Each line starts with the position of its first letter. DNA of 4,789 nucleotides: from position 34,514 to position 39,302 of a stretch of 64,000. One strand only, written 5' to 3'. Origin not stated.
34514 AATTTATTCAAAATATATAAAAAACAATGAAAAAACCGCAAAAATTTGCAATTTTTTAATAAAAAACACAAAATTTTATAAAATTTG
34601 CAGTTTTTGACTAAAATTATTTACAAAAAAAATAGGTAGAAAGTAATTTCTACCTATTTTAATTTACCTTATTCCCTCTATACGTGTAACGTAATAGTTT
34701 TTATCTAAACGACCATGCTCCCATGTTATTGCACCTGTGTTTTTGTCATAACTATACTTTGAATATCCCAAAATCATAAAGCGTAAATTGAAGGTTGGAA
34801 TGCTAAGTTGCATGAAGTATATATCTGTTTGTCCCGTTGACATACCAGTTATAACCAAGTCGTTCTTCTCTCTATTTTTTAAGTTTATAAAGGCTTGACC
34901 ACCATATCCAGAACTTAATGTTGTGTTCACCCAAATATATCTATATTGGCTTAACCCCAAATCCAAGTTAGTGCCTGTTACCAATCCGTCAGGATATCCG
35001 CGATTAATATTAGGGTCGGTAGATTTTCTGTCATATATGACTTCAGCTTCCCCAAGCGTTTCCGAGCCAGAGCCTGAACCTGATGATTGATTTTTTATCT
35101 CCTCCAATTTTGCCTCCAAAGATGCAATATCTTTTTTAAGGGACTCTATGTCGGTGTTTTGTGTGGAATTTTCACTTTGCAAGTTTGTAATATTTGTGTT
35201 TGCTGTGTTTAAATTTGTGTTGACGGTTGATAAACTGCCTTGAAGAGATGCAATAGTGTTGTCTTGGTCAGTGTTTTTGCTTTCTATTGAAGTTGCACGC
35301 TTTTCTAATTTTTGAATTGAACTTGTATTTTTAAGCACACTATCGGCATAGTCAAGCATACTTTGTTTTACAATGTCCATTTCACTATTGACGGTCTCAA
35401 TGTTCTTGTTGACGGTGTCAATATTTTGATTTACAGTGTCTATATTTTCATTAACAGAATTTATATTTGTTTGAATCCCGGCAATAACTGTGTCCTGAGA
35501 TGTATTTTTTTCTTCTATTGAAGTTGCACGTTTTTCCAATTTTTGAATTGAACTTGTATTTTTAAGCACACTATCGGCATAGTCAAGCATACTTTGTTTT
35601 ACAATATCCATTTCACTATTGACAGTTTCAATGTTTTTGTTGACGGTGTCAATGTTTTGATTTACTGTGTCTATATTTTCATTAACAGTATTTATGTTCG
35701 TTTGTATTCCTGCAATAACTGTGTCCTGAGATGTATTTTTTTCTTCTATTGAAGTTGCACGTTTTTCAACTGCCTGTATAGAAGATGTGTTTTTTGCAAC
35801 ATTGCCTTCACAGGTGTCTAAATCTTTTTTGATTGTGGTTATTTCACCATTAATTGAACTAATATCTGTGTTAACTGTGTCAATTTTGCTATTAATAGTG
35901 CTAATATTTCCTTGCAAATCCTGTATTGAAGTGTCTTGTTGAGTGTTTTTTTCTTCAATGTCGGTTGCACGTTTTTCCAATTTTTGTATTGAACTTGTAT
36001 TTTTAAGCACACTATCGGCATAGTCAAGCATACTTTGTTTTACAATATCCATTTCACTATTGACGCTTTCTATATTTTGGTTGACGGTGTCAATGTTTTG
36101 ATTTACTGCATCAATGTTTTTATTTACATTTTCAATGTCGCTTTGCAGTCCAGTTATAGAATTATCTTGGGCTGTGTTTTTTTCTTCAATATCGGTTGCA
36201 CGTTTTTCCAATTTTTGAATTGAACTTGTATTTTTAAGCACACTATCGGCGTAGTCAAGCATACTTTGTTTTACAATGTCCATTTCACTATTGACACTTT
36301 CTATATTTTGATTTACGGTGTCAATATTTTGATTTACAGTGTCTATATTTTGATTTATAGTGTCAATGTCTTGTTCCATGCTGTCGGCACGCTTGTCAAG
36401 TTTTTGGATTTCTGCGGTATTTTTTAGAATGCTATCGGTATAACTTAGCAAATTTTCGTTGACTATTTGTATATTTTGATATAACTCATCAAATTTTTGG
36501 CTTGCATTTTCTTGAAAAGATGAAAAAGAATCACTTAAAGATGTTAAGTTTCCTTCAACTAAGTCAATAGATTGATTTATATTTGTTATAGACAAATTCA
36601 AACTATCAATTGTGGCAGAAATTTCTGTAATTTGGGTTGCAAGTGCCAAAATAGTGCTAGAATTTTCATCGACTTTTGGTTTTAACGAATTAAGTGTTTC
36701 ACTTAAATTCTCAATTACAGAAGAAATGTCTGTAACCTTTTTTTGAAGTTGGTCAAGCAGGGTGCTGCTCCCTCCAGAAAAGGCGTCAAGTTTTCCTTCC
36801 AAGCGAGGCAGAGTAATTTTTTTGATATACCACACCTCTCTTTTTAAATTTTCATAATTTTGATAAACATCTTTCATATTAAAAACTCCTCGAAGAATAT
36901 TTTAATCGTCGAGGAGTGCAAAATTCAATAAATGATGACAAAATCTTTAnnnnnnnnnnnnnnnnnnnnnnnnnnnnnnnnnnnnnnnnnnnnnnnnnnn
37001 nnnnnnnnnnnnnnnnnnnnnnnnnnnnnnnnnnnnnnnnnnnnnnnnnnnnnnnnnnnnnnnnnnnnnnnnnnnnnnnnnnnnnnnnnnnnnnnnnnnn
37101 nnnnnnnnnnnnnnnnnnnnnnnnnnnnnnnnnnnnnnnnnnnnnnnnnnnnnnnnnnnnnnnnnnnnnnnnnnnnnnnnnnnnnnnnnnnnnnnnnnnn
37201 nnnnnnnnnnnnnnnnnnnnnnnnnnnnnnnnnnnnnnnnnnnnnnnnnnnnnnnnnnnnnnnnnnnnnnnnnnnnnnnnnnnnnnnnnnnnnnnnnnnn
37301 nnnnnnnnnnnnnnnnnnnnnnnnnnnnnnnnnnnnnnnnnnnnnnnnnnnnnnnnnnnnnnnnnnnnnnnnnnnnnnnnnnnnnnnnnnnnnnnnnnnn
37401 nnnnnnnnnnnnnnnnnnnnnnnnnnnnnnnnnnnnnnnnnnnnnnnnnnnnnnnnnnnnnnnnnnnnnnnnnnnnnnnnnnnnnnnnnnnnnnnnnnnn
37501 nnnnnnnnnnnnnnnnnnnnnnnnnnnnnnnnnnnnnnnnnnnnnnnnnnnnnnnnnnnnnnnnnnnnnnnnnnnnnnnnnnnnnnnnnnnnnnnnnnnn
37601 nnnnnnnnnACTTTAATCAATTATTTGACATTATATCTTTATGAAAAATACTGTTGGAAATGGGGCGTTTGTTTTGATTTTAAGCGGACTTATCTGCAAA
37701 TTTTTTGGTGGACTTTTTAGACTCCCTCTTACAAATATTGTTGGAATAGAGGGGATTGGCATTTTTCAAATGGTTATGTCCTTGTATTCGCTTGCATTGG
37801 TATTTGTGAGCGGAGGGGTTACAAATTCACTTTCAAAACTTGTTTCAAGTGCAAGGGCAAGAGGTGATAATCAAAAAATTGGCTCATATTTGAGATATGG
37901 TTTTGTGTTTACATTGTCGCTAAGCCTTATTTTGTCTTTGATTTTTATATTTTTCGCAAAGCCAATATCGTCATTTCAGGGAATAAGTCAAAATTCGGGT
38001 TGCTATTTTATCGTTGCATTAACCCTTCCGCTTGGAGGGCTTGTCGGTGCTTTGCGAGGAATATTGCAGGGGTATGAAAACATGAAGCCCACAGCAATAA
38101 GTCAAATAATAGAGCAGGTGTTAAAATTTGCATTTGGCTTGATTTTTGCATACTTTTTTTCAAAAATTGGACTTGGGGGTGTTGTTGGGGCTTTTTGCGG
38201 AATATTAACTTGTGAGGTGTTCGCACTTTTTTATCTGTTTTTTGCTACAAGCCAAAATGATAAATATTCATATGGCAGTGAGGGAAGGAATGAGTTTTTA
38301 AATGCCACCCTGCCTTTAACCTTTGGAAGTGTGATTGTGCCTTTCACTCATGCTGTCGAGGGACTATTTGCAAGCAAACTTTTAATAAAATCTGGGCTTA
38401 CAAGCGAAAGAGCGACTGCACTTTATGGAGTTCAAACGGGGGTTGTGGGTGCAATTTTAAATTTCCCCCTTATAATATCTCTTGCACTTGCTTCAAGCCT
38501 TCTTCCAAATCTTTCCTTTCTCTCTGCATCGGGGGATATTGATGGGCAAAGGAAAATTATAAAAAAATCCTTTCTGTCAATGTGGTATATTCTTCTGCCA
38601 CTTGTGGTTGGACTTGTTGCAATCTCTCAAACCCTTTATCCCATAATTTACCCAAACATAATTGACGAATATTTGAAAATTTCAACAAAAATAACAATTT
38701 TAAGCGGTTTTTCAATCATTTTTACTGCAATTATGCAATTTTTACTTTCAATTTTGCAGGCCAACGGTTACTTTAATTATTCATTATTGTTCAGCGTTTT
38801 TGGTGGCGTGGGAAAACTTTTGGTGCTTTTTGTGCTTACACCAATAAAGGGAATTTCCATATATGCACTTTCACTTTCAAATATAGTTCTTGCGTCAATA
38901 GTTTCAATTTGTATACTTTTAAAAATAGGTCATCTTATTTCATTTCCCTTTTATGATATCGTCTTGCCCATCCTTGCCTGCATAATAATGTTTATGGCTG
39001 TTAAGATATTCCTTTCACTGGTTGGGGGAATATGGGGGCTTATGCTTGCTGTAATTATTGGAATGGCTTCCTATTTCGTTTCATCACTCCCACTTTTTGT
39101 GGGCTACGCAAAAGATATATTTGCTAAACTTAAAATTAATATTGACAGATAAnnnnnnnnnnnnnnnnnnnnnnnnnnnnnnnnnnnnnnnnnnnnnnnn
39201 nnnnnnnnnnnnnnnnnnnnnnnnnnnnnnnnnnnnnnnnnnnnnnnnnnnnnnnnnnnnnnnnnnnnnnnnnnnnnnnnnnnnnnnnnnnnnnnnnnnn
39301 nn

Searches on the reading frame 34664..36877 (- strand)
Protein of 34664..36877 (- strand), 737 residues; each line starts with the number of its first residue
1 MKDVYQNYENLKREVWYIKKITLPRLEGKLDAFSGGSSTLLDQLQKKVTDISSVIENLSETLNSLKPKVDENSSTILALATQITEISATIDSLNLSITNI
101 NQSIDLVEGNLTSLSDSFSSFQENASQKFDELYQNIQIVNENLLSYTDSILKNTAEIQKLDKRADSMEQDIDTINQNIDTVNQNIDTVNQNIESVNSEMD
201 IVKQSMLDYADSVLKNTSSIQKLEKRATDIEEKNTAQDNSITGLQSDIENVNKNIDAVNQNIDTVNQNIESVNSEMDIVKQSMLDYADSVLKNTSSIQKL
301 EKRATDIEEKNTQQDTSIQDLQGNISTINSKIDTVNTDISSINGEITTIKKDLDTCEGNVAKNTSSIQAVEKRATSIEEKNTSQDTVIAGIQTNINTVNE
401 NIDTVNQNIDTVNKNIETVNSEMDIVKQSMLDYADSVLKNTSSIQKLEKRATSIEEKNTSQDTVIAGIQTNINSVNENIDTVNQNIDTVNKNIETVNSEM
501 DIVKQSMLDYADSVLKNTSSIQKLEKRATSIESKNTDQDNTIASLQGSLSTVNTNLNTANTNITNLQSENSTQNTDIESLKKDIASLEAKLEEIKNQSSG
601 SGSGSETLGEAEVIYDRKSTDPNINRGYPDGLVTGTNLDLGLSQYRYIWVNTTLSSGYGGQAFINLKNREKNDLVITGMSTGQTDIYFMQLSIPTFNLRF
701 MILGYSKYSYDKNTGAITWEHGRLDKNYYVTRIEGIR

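Call 41: search_protein_families(library=pfam, proteins=[window:34664-36877:-], max_evalue=0.001)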
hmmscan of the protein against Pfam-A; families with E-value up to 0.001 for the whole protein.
window:34664-36877:- (737 aa): 48 families (the best 25 are shown)
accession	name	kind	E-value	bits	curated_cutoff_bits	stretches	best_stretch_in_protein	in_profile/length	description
PF23991.1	DUF7310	-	4e-19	69.3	40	0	300-379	1-79/83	Coiled-coil region of unknown function (DUF7310)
PF06009.19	Laminin_II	-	1.4e-14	54.8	33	0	245-331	9-98/138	Laminin Domain II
PF00261.25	Tropomyosin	-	2e-14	54.1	38.6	1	366-597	21-238/242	Tropomyosin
PF07889.17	DUF1664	-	2.1e-14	54.1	34.6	0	39-115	45-121/124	Protein of unknown function (DUF1664)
PF23203.1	KIF21A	-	1.9e-13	50.9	28.5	0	218-277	48-107/161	KIF21A-like domain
PF04102.17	SlyX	-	4.9e-13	50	30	0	223-275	1-53/67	SlyX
PF02090.21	SPAM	-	8.2e-12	45.7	35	0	228-331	8-111/142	Salmonella surface presentation of antigen gene type M protein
PF01576.24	Myosin_tail_1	-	2.4e-11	42.7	38.1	3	101-339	298-533/1081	Myosin tail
PF12795.12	MscS_porin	-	4.2e-11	43.3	34.4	1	492-611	31-149/238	Mechanosensitive ion channel porin domain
PF08614.16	ATG16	-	5.6e-11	43.4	33.7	0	291-422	49-180/200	Autophagy protein 16 (ATG16)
PF06160.17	EzrA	-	1.4e-10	40.6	39.6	1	39-430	101-481/557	Septation ring formation regulator, EzrA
PF25762.1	HAUS1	-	2e-10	41.3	40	0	519-599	107-187/236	HAUS augmin-like complex subunit 1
PF01519.22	DUF16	-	2.9e-10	41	40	0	30-109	25-104/104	Protein of unknown function DUF16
PF05667.16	CCDC22_CC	-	7.8e-10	38.9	39.2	0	296-371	192-267/477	CCDC22 protein coiled-coil region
PF10779.14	XhlA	-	1.1e-09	38.8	34.7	0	156-197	5-46/67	Haemolysin XhlA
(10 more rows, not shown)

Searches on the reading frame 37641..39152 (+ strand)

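Call 32: search_protein_families(library=pfam, proteins=[window:37641-39152:+], max_evalue=0.01)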
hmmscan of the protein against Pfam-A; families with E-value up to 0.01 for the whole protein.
window:37641-39152:+ (503 aa): 4 families
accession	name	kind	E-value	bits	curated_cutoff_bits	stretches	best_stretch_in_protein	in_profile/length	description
PF01943.22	Polysacc_synt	-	2.1e-24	86.9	28.2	1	6-290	2-269/274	Polysaccharide biosynthesis protein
PF01554.23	MatE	-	1.6e-08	34.9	24.9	1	34-167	23-160/161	MatE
PF13440.11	Polysacc_synt_3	-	5.4e-08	32.9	23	1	39-337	11-284/293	Polysaccharide biosynthesis protein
PF03023.19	MurJ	-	6.4e-05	22.2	27.4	1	88-467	60-442/451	Lipid II flippase MurJ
